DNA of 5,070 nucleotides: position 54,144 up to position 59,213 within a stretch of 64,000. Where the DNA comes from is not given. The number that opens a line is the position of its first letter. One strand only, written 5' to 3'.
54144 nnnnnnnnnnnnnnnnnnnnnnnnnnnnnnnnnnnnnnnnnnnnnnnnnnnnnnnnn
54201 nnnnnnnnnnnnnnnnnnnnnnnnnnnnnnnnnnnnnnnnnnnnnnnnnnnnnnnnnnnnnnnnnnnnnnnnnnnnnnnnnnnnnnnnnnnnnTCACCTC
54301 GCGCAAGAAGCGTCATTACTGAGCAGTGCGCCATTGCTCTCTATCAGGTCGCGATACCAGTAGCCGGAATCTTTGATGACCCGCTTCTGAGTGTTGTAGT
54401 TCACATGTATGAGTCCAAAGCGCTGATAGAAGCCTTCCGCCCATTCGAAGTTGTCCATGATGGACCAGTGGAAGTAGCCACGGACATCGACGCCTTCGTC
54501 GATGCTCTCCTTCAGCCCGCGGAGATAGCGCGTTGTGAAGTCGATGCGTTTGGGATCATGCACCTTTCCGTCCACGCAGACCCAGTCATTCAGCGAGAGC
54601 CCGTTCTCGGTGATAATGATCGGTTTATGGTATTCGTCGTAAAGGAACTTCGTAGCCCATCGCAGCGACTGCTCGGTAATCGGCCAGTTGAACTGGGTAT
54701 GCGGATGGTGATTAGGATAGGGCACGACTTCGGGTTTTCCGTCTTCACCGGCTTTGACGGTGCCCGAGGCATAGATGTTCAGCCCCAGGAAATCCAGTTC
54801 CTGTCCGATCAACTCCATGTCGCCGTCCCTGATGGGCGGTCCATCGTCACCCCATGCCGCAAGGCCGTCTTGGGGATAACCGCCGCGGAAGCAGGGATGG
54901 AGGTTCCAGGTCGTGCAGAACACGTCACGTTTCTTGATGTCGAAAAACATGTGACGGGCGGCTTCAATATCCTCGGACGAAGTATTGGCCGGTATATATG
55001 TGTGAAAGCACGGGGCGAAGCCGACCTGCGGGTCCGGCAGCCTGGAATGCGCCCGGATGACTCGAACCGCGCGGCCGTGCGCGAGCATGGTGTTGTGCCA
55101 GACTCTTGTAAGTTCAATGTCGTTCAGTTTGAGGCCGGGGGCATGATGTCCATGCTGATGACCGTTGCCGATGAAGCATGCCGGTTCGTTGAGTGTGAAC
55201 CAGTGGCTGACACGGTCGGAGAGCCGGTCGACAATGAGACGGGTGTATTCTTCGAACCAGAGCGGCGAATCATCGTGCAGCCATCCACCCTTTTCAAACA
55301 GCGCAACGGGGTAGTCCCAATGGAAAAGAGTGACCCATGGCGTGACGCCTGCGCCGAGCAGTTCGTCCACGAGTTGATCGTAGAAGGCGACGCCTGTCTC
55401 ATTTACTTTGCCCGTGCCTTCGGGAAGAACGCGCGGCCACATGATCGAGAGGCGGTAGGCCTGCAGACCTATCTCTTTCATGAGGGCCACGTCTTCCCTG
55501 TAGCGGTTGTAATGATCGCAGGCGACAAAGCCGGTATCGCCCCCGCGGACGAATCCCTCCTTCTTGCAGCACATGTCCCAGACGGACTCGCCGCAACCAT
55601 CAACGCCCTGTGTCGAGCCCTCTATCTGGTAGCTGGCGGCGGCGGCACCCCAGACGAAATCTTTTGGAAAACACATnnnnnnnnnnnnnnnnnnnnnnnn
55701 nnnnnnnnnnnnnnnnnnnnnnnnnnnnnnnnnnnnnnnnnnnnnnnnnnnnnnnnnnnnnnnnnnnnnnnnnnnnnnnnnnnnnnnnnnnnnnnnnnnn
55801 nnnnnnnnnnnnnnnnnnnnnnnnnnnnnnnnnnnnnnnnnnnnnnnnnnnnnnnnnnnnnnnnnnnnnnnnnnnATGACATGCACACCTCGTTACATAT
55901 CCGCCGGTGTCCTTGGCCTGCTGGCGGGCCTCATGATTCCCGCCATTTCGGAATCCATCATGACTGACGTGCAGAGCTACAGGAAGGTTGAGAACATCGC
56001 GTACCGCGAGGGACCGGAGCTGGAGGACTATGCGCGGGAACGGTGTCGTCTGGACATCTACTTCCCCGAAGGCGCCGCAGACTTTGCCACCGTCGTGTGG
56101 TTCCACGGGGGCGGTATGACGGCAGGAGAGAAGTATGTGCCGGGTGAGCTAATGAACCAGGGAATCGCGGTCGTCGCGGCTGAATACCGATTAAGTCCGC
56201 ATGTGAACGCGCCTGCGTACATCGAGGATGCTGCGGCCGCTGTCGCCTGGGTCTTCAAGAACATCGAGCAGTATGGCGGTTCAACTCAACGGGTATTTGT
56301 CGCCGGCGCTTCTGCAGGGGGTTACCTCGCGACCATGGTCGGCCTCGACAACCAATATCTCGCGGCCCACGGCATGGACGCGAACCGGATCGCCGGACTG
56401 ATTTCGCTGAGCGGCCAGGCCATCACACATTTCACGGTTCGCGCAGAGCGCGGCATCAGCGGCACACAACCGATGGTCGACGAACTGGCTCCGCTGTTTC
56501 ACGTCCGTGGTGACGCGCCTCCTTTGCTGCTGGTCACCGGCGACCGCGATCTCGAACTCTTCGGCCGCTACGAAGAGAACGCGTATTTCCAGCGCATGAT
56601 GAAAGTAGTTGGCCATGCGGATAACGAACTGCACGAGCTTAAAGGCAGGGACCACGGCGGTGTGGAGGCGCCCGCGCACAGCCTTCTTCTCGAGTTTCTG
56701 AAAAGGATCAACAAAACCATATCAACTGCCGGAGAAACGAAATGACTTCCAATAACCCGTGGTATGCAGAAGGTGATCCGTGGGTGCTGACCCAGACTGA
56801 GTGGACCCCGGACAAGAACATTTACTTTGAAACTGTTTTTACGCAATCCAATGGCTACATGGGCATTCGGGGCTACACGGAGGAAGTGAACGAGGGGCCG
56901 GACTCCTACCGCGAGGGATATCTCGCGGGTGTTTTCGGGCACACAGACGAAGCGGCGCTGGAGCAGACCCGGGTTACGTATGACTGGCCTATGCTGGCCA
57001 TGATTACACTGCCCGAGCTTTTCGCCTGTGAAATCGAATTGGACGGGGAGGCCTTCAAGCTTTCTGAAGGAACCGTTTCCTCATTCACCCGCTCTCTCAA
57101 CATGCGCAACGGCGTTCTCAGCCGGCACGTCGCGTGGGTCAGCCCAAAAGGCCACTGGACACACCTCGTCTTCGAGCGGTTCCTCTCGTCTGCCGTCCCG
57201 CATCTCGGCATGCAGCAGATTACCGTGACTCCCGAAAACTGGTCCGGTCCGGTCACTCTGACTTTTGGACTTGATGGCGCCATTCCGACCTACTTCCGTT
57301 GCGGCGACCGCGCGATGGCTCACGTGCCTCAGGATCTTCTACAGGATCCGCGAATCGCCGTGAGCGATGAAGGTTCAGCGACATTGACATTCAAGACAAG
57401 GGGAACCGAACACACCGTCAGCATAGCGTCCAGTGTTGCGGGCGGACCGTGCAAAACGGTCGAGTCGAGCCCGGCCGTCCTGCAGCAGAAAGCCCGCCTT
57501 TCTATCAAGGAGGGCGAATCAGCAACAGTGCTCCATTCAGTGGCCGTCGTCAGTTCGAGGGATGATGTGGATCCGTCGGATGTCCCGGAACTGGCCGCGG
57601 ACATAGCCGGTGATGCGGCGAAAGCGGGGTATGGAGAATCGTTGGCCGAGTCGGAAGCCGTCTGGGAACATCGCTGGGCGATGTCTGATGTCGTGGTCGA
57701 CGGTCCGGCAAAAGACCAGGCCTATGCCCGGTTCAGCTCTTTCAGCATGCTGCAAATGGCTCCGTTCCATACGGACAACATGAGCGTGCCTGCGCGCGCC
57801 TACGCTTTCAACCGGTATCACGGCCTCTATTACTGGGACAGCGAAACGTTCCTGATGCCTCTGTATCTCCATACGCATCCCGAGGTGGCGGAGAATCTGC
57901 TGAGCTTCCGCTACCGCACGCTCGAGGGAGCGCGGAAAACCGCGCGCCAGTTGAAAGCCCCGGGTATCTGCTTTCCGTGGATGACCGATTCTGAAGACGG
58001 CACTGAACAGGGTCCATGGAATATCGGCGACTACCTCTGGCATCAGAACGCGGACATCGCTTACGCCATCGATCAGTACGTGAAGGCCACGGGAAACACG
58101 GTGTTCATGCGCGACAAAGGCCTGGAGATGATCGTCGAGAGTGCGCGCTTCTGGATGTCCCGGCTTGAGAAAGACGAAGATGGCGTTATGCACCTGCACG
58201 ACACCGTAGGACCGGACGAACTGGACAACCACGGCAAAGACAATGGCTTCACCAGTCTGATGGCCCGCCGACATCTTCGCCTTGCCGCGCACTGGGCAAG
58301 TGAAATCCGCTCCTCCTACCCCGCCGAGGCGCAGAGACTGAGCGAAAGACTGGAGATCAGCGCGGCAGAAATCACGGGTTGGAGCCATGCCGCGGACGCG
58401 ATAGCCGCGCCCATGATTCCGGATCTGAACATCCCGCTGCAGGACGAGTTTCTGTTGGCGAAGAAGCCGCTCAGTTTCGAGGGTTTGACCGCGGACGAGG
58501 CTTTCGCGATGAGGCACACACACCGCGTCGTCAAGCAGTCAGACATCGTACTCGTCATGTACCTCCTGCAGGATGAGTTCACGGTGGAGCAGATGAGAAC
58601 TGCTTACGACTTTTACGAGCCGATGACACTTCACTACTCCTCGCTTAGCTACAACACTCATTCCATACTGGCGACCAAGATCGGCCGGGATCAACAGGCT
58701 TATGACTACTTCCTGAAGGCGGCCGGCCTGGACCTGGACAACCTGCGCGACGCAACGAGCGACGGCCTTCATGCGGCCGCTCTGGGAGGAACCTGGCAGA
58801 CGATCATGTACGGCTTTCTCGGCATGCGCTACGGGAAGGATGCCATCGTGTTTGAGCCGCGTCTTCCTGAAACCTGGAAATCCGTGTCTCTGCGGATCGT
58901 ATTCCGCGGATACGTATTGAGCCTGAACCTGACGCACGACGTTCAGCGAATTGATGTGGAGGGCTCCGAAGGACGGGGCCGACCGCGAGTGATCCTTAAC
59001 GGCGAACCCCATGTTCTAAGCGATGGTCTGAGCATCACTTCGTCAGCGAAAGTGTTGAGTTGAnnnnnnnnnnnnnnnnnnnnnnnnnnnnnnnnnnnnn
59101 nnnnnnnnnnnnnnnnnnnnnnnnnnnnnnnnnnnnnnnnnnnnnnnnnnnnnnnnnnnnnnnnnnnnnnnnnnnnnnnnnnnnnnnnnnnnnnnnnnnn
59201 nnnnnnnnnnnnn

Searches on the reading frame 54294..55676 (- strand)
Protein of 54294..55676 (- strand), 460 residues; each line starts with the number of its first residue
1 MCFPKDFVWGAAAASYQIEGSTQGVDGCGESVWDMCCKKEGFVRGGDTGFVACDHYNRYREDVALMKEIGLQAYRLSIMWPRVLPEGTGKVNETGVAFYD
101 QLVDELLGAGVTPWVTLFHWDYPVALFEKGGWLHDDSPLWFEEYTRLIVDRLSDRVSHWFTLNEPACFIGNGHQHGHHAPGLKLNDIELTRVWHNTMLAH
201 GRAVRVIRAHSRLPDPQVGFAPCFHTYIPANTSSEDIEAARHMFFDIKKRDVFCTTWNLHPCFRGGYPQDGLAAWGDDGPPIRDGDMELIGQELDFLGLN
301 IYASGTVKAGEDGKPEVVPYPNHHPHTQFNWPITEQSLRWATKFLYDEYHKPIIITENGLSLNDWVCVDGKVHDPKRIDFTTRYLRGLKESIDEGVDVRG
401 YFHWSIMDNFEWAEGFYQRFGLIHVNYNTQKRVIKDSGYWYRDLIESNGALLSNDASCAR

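Call 61: search_protein_families(library=pfam, proteins=[window:54294-55676:-], max_evalue=0.0001)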
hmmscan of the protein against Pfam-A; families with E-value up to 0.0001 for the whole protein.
window:54294-55676:- (460 aa): 1 family
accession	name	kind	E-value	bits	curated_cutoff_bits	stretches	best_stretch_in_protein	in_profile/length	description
PF00232.24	Glyco_hydro_1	-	1.5e-138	462.5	22.6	1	3-449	5-452/453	Glycosyl hydrolase family 1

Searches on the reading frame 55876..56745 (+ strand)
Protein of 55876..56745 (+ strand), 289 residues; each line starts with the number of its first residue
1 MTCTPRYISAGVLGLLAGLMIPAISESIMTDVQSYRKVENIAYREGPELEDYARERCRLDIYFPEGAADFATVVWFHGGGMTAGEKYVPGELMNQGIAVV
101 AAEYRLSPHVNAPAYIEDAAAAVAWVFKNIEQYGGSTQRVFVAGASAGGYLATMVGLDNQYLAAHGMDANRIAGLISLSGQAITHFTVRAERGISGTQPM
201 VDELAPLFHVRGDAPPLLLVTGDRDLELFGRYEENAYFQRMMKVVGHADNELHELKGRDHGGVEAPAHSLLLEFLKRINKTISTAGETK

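Call 61: search_protein_families(library=pfam, proteins=[window:55876-56745:+], max_evalue=0.0001)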
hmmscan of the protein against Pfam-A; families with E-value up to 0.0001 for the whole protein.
window:55876-56745:+ (289 aa): 4 families
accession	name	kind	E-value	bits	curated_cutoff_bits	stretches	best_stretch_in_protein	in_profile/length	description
PF20434.5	BD-FAE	-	2.4e-27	96.3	26.8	1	59-225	1-200/215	BD-FAE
PF07859.19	Abhydrolase_3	-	4.4e-20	72.8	25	1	73-159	1-92/210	alpha/beta hydrolase fold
PF00135.34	COesterase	-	2.9e-15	56.7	27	1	58-191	87-229/515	Carboxylesterase family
PF00326.27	Peptidase_S9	-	1.8e-07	31.3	22.6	1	118-263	47-190/213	Prolyl oligopeptidase family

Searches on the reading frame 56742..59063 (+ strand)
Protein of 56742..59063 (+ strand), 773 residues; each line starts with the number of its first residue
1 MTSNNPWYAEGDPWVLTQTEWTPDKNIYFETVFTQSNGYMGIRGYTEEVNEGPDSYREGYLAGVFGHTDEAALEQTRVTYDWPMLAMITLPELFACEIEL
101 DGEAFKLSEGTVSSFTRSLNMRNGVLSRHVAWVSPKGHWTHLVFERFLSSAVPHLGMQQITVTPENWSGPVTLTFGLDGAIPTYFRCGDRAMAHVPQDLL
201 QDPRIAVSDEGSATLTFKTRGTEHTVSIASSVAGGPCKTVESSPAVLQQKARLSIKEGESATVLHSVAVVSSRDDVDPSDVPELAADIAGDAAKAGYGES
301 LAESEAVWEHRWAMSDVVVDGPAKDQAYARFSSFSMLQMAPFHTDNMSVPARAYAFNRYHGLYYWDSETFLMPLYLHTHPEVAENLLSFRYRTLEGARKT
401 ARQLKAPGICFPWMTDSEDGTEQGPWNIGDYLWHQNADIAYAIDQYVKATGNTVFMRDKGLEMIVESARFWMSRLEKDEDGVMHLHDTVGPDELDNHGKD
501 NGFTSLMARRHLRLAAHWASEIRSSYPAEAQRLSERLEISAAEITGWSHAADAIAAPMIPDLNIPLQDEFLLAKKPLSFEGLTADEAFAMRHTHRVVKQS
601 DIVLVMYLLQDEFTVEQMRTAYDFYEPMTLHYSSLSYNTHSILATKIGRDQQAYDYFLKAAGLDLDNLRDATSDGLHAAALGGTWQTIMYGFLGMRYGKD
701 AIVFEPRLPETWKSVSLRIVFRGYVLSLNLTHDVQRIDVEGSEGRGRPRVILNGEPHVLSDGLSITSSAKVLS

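Call 61: search_protein_families(library=pfam, proteins=[window:56742-59063:+], max_evalue=0.0001)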
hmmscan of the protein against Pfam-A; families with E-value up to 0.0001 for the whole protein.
window:56742-59063:+ (773 aa): 3 families
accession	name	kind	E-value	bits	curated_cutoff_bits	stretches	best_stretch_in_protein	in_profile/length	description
PF03632.21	Glyco_hydro_65m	-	1.4e-89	301.1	27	1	330-686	1-371/371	Glycosyl hydrolase family 65 central catalytic domain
PF03636.21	Glyco_hydro_65N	-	2.2e-45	155.6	26.6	1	17-273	1-233/233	Glycosyl hydrolase family 65, N-terminal domain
PF03633.20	Glyco_hydro_65C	-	1.5e-09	37.9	22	1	695-758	1-61/62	Glycosyl hydrolase family 65, C-terminal domain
